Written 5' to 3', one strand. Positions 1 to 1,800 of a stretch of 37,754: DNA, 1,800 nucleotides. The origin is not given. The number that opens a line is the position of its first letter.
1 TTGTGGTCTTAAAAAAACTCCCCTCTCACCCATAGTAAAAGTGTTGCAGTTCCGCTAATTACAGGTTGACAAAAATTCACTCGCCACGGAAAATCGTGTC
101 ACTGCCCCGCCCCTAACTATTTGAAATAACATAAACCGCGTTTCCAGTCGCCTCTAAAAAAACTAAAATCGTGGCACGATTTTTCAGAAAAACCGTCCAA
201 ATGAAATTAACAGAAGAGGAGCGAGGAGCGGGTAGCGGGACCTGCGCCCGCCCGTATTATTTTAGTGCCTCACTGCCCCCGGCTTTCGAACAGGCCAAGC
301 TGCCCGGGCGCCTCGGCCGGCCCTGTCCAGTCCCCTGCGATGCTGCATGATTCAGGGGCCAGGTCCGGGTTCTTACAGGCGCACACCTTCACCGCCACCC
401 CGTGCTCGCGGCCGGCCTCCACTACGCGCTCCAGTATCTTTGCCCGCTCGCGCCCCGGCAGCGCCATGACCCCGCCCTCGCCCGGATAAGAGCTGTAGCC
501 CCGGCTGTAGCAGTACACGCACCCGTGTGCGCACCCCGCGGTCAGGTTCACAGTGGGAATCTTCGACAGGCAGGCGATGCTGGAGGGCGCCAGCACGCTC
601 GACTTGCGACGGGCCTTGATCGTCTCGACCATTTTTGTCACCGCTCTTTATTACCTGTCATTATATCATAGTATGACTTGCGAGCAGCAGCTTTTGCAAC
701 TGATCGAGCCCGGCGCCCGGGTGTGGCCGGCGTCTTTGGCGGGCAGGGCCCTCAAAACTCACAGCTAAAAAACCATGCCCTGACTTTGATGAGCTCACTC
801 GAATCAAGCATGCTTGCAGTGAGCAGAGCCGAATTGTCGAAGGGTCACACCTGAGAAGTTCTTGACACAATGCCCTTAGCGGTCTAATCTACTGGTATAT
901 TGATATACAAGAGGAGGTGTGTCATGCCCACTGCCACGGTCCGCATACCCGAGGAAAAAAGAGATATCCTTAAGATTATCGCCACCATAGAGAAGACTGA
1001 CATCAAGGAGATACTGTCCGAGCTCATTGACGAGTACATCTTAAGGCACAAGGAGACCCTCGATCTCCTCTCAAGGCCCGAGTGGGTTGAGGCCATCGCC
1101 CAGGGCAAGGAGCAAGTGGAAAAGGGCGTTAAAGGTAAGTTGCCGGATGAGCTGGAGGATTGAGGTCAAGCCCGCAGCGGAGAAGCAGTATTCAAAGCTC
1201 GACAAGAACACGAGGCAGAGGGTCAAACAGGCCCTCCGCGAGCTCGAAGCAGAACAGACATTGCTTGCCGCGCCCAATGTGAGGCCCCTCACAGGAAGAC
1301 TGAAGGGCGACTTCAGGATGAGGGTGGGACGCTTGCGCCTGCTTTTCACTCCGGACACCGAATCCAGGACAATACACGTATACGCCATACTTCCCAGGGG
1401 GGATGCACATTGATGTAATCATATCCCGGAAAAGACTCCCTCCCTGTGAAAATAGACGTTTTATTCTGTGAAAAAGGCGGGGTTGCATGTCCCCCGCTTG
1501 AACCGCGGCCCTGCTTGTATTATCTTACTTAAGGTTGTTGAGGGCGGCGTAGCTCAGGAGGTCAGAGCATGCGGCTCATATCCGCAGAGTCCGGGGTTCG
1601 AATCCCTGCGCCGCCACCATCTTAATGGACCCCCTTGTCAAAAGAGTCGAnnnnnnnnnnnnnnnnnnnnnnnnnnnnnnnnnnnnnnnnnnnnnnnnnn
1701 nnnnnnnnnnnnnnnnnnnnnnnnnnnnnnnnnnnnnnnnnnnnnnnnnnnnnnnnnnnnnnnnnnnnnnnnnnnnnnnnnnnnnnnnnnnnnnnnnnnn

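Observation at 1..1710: Left-end mosaic: AT-rich flank, truncated radical-SAM gene, duplicated tilS 5' end bracketing a TA module plus tRNA(CAT)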

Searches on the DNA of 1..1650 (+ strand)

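Call 35: search_dna_similar(query=window:1543-1619:+, collection=ecoli_genomes, mode=distant, max_evalue=10, max_rows=8, rows=spread)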
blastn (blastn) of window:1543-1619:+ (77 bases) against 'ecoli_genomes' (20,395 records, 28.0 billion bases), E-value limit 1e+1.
No match.

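Call 48: search_dna_similar(query=window:1-1650:+, collection=plasmids, mode=distant, max_rows=10)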
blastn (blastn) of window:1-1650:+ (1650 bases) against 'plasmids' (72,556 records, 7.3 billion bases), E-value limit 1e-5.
Records with a match: 12; places in all: 12; records where one place covers at least 80% of the query: 0.
Best place of each record, by identity: 80-90% 1; 60-80% 11.
By first word of the organism name: Sinorhizobium 4; Variovorax 4; Subdoligranulum 1; Vescimonas 1; Niallia 1; Shinella 1.
By predicted mobility (MOB-suite, as given by PLSDB): non-mobilizable 12.
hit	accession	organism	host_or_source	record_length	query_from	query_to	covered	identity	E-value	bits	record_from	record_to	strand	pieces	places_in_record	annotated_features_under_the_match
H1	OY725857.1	Subdoligranulum variabile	-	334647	1542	1627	5%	77.9%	1e-8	71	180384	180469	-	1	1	none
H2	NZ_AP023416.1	Vescimonas fastidiosa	Homo sapiens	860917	1543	1623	5%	80.2%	3e-10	75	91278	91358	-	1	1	none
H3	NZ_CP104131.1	Sinorhizobium sp. K101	Phaseolus vulgaris,cell ...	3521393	1543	1626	5%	77.4%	1e-7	67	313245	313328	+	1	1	none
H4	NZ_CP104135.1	Sinorhizobium sp. C101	Phaseolus vulgaris,cell ...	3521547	1543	1626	5%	77.4%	1e-7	67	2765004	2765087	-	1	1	none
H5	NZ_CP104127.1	Sinorhizobium sp. M103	Phaseolus vulgaris,cell ...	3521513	1543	1626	5%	77.4%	1e-7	67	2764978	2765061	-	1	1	none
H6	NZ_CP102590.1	Niallia taxi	-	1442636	1543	1624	5%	76.8%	2e-6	64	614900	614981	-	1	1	none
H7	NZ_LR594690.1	Variovorax sp. WDL1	linuron-contaminated soil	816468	1543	1619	5%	79.5%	2e-6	63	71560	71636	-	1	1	none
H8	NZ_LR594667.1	Variovorax sp. SRS16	linuron-contaminated soil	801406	1543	1619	5%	79.5%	2e-6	63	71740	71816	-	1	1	none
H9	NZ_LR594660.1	Variovorax sp. PBL-H6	linuron-contaminated soil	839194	1543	1619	5%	79.5%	2e-6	63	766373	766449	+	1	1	none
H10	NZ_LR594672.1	Variovorax sp. PBL-E5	linuron-contaminated soil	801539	1543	1619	5%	79.5%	2e-6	63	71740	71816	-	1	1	none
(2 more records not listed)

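Call 60: search_dna_similar(query=window:1543-1619:+, collection=phages, mode=distant, max_evalue=0.001, max_rows=40)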
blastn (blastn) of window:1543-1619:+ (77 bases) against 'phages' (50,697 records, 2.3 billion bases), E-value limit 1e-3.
Records with a match: 47; places in all: 47; records where one place covers at least 80% of the query: 6.
Best place of each record, by identity: 80-90% 40; 60-80% 7.
By first word of the organism name: Enterococcus 39; Burkholderia 2; Streptomyces 2; Xanthomonas 1; Roseobacter 1; Blautia 1; phage 1.
By host as written in the record: Enterococcus faecalis 12; - 9; Enterococcus sp. 5; Burkholderia cenocepacia 2; Streptomyces lividans JI 1326 2; Enterococcus faecalis strain AH2 2; Enterococcus faecalis 6 2; Enterococcus faecalis ATCC 33186 2; and 11 more.
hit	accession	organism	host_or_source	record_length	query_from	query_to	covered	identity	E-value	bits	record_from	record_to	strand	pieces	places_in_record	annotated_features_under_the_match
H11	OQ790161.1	Xanthomonas phage RTH11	Xanthomonas sp.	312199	2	77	99%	76.3%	8e-6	54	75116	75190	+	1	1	hypothetical protein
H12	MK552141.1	Burkholderia phage BcepSauron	Burkholderia cenocepacia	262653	8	77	91%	80.6%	8e-6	54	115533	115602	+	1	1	none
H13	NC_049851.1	Burkholderia phage BcepSauron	Burkholderia cenocepacia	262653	8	77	91%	80.6%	8e-6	54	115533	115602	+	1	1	none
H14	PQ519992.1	Enterococcus phage IME_EF3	-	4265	1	74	96%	74.3%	3e-4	49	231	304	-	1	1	record has no annotation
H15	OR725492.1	Streptomyces phage Alone3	Streptomyces lividans JI 1326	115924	1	64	83%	76.6%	3e-4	49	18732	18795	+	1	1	55: tRNA-Ile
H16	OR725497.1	Streptomyces phage LuckySocke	Streptomyces lividans JI 1326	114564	1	64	83%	76.6%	3e-4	49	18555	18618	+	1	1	55: tRNA-Ile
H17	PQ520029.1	Enterococcus phage IME_EF3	-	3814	7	65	77%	78.0%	3e-4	49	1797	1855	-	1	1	record has no annotation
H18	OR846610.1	Enterococcus phage Efs 1-1-1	Enterococcus faecalis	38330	7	65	77%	78.0%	3e-4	49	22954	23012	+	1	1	record has no annotation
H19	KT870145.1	Roseobacter phage DSS3P8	Ruegeria pomeroyi DSS-3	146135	6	63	75%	79.3%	3e-4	48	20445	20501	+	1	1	tRNA-Arg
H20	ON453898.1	Blautia phage Montmirail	Blautia coccoides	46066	8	63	73%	80.4%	3e-4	49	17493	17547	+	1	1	tRNA-Asn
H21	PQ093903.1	Enterococcus phage A155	Enterococcus faecalis V583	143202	8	59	68%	80.8%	1e-4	50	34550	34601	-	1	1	none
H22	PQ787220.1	phage ENP2309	sewage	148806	8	59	68%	80.8%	1e-4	50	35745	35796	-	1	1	none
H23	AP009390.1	Enterococcus phage EF24C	Enterococcus faecalis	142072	8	59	68%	80.8%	1e-4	50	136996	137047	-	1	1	tRNA-Met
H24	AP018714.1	Enterococcus phage phiEF17H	-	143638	8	59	68%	80.8%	1e-4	50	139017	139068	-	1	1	tRNA-Met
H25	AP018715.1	Enterococcus phage phiM1EF22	-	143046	8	59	68%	80.8%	1e-4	50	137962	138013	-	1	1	tRNA-Met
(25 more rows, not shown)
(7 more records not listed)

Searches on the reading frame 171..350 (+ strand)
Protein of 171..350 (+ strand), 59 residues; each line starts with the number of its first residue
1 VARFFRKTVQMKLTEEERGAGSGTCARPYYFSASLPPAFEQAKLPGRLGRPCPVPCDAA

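Call 56: search_protein_families(library=ncbifam, proteins=[window:171-350:+], max_evalue=10)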
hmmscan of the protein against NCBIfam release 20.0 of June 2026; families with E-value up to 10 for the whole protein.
window:171-350:+ (59 aa): 0 families

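Call 57: search_protein_families(library=pfam, proteins=[window:171-350:+], max_evalue=10)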
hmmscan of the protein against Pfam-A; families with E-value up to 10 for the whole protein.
window:171-350:+ (59 aa): 0 families

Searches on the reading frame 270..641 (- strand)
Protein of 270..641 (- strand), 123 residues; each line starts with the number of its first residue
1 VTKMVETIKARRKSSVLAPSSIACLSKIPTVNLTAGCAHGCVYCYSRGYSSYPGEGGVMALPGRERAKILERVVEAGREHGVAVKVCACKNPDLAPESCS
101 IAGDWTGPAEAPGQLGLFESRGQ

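Call 7: search_protein_families(library=pfam, proteins=[window:270-641:-], max_evalue=0.01)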
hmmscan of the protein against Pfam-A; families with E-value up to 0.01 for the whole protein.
window:270-641:- (123 aa): 1 family
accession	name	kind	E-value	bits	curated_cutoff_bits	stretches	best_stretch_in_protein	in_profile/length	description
PF04055.27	Radical_SAM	-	0.00027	21.6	29.5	1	31-80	1-40/166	Radical SAM superfamily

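Call 24: search_protein_families(library=ncbifam, proteins=[window:270-641:-], max_evalue=0.01)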
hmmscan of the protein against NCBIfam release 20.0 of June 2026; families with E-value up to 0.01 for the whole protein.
window:270-641:- (123 aa): 2 families
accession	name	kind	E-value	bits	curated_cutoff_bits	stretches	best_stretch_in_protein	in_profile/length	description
NF033668.1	rSAM_PA0069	hypoth_equivalog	0.00018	20.6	360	1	26-54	56-84/348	PA0069 family radical SAM protein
NF038135.1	rSAM_Rv2578c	equivalog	0.0036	16.4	430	1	30-52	63-86/317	Rv2578c family radical SAM protein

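Call 25: find_homologous_proteins(query=window:270-641:-, max_evalue=0.001)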
Query window:270-641:- (123 aa): 2 proteins with E <= 0.001 among 13 candidates.
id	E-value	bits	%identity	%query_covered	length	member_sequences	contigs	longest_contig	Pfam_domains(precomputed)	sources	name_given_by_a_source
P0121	1.8e-74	266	100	98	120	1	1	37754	-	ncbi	-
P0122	2.2e-19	88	73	45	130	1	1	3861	-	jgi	jgi:pyruvate-formate lyase-activating enzyme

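Call 27: find_encoding_contigs(protein=P0122, flank=5000, max_places=5)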
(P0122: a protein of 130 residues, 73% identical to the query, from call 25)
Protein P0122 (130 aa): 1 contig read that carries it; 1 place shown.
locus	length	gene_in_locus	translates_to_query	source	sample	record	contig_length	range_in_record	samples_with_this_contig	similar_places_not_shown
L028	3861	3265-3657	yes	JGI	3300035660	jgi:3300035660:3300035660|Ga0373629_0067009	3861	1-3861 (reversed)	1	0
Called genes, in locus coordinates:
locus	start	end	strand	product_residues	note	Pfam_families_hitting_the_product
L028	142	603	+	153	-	PF01668:SmpB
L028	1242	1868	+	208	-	PF01726:LexA_DNA_bind, PF00717:Peptidase_S24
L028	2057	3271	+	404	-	-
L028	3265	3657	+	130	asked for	-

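Call 70: search_protein_representatives(protein=window:273-632:-)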
Query: 120 residues. Proteins with E-value up to 0.001 (for the whole library): 237; up to 1e-10: 90; up to 1e-30: 3. The best 150 are listed.
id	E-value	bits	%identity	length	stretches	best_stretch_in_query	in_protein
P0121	5.0e-75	265.6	100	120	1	1-120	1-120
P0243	1.5e-32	128.4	56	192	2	1-56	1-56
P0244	9.3e-31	122.7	47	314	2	2-84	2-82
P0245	7.2e-30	119.8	57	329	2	4-58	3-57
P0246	1.1e-29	119.2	53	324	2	1-56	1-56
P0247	4.0e-27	110.9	55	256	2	3-58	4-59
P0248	3.6e-26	107.8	51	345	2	6-57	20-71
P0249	7.2e-25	103.6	50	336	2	3-64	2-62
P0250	2.8e-24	101.7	49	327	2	7-62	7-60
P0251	8.4e-24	100.2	55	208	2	6-47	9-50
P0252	1.3e-22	96.4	47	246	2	1-56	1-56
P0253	2.4e-22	95.5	47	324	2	1-57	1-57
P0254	9.4e-22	93.6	48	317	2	7-60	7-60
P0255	3.6e-21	91.7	52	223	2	1-57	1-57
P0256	4.0e-21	91.6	46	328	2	7-56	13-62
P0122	6.5e-20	87.6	67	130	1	1-61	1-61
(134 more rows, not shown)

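Call 73: find_encoding_contigs(protein=P0245, flank=6000, max_places=4)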
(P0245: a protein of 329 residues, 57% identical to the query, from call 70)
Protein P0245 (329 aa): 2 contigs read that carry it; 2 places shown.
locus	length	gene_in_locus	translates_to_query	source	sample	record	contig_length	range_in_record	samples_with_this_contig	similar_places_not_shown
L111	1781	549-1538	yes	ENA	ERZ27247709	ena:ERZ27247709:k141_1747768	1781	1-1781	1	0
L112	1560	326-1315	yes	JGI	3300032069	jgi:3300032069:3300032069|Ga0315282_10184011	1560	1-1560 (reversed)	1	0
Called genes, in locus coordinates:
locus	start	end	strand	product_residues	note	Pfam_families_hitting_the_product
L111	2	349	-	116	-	?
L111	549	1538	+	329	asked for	PF04055:Radical_SAM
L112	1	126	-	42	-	?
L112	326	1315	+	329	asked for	PF04055:Radical_SAM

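Call 76: find_encoding_contigs(protein=P0244, flank=6000, max_places=4)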
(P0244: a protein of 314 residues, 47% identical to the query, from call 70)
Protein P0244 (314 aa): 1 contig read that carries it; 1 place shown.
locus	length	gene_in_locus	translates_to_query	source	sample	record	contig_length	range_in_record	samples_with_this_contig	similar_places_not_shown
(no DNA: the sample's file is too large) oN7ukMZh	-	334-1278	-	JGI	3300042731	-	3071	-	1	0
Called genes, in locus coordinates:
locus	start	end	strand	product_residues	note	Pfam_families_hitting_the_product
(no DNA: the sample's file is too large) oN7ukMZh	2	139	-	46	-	?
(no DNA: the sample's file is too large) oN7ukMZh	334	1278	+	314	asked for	PF04055:Radical_SAM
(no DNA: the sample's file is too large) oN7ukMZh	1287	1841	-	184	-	-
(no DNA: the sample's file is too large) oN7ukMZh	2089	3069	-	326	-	?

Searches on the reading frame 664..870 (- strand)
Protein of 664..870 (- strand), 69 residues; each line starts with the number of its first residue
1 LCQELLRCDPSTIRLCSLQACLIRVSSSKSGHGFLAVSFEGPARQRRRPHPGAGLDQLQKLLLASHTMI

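Call 80: search_protein_families(library=pfam, proteins=[window:664-870:-], max_evalue=1)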
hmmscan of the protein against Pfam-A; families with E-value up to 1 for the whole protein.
window:664-870:- (69 aa): 0 families

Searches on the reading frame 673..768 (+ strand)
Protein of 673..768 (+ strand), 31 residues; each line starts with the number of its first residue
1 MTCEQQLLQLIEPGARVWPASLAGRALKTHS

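Call 7: search_protein_families(library=pfam, proteins=[window:673-768:+], max_evalue=0.01)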
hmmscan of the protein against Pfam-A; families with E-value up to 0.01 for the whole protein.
window:673-768:+ (31 aa): 0 families
